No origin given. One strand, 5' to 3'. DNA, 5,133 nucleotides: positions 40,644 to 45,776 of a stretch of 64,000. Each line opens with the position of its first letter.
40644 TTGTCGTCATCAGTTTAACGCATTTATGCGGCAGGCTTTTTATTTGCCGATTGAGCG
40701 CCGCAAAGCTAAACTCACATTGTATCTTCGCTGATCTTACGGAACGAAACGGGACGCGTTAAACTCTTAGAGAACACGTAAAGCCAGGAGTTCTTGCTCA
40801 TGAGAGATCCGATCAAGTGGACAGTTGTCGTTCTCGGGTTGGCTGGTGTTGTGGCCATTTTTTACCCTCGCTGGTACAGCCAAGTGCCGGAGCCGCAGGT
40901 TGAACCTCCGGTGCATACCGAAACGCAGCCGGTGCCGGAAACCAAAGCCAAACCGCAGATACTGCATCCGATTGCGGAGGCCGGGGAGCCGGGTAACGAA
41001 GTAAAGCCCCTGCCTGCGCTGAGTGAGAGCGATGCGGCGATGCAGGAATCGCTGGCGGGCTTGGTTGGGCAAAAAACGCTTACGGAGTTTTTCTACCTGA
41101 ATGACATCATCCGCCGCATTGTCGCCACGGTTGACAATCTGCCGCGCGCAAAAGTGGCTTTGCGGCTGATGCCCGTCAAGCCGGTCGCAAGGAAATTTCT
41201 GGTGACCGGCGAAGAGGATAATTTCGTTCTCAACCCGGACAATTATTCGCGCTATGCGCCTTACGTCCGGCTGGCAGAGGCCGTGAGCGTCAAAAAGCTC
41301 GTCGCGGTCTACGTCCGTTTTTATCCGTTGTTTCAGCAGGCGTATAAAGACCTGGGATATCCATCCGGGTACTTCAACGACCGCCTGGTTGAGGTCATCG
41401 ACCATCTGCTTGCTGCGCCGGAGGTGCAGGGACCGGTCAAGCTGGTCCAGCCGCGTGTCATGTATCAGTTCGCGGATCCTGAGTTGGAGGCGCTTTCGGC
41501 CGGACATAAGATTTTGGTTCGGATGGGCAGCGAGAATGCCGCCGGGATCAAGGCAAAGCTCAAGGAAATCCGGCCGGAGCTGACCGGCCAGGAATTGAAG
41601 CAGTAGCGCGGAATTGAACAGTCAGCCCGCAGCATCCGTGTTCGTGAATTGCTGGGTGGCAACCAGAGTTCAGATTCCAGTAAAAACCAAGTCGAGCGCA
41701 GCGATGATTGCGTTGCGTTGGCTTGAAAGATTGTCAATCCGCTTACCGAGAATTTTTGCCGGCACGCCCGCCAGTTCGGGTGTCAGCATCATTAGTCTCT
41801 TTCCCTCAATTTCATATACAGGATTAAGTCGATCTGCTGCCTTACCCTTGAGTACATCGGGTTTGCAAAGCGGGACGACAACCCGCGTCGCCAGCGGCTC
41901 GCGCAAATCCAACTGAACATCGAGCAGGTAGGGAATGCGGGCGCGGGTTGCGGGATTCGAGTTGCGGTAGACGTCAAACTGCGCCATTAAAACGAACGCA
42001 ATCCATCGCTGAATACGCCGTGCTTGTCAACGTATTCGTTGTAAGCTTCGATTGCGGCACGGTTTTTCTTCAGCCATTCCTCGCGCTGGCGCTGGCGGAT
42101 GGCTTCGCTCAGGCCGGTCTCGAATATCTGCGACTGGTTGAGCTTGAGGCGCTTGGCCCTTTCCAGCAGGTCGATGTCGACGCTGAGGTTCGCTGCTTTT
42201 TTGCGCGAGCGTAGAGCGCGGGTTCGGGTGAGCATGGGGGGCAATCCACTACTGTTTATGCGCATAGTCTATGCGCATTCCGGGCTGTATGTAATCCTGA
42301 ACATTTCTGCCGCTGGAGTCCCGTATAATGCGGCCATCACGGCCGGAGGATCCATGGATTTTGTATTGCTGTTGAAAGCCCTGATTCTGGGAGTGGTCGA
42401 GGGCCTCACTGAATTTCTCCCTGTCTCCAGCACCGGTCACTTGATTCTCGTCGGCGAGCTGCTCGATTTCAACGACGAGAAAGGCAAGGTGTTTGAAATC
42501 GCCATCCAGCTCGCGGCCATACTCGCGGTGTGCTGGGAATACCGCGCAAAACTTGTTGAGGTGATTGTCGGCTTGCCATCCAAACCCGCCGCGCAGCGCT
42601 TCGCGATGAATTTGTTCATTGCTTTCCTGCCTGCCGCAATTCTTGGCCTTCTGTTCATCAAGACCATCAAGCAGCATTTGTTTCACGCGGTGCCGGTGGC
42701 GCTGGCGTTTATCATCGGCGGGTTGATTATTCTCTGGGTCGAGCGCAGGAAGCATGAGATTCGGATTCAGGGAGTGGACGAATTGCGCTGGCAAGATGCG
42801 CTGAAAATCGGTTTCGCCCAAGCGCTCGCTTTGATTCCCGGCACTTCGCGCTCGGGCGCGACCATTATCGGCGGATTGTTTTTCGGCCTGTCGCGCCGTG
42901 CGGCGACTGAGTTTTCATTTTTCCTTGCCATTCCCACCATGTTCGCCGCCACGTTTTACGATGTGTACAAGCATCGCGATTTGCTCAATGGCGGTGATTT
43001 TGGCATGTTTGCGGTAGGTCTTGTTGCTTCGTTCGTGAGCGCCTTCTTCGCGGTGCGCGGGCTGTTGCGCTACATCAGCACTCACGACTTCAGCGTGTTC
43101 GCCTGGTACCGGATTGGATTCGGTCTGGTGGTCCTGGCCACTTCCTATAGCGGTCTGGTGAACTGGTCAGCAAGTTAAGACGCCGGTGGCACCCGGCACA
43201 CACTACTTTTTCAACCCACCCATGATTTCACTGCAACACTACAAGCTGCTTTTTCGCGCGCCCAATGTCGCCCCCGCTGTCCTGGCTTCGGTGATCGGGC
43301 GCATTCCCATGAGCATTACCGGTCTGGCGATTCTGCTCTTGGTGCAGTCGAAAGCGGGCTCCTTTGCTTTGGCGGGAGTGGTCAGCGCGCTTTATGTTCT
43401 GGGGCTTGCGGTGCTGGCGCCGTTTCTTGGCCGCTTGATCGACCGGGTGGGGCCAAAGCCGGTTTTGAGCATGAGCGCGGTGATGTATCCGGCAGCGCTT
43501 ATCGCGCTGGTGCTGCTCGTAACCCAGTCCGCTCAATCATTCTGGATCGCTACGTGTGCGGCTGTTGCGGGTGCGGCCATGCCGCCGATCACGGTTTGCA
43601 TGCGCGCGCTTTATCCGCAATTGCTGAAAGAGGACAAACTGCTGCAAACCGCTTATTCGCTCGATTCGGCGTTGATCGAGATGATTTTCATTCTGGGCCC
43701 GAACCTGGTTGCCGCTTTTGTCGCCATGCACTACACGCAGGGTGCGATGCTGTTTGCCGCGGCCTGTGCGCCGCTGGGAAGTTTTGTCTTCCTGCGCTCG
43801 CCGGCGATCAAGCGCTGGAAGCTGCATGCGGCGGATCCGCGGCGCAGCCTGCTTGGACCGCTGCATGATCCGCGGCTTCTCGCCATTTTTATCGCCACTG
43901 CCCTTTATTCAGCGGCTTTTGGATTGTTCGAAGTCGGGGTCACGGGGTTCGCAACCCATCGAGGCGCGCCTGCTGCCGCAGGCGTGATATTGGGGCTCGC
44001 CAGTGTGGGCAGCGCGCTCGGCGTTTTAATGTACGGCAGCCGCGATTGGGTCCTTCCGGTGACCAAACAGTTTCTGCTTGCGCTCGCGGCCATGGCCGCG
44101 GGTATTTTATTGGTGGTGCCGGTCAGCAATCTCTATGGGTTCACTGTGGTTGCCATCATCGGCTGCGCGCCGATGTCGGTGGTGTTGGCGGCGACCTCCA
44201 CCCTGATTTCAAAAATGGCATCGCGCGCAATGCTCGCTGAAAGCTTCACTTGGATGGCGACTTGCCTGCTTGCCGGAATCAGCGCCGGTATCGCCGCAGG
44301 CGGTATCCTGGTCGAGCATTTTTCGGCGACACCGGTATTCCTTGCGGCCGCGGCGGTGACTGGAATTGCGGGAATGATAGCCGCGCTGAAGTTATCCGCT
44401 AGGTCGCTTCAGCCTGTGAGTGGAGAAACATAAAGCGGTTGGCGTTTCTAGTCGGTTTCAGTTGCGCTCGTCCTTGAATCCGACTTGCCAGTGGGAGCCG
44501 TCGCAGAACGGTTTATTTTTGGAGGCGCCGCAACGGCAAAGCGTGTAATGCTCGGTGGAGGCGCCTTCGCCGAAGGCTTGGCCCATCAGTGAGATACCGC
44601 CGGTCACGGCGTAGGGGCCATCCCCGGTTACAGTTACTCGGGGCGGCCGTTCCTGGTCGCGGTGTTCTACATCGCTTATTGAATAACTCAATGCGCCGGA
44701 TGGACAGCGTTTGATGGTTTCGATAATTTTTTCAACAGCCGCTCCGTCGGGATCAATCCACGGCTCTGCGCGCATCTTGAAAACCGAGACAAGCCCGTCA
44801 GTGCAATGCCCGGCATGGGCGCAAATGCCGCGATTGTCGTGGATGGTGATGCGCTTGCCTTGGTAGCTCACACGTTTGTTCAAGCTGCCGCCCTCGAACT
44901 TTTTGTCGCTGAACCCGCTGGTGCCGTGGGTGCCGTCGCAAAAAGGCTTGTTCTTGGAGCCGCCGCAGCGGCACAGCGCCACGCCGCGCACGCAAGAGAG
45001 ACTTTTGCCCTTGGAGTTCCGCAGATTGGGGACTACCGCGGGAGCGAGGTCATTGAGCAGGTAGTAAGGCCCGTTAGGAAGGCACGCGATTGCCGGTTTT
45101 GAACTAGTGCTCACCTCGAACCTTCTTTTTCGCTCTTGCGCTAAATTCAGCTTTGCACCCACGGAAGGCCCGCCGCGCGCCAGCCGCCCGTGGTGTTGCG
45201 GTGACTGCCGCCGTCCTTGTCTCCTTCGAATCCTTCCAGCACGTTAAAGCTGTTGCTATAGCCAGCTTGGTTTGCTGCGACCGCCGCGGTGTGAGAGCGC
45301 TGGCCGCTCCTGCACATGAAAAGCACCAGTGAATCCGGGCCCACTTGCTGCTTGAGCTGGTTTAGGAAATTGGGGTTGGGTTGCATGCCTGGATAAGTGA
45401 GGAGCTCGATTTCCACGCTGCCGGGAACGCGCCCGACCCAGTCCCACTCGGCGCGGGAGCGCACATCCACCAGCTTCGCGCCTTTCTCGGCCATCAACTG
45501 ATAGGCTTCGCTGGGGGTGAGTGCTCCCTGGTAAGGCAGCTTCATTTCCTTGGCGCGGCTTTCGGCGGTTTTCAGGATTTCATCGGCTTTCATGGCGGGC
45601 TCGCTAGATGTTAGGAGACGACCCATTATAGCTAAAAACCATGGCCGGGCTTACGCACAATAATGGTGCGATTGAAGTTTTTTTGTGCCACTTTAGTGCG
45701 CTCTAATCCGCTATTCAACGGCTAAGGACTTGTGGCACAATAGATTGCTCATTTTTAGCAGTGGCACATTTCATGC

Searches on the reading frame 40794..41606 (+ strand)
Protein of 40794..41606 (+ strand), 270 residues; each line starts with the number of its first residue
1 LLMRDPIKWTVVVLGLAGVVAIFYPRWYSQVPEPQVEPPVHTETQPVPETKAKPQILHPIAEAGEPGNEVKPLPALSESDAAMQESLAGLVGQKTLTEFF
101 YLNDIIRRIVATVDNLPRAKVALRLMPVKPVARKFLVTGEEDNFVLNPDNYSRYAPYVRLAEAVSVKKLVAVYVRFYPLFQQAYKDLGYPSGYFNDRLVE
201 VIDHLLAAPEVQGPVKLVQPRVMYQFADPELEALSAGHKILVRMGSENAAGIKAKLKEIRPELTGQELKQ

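Call 43: search_protein_families(library=pfam, proteins=[window:40794-41606:+], max_evalue=0.001)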
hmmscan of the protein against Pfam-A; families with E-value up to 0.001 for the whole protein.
window:40794-41606:+ (270 aa): 1 family
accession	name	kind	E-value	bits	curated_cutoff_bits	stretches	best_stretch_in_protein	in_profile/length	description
PF11219.13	DUF3014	-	2.9e-62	210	25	1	105-260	1-156/156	Protein of unknown function (DUF3014)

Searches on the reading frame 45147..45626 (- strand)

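Call 43: search_protein_families(library=pfam, proteins=[window:45147-45626:-], max_evalue=0.001)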
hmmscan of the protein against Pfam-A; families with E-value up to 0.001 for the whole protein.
window:45147-45626:- (159 aa): 1 family
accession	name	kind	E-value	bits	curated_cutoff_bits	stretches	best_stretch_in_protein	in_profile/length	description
PF00581.25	Rhodanese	-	4.7e-14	53.1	22.2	1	37-135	1-98/102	Rhodanese-like domain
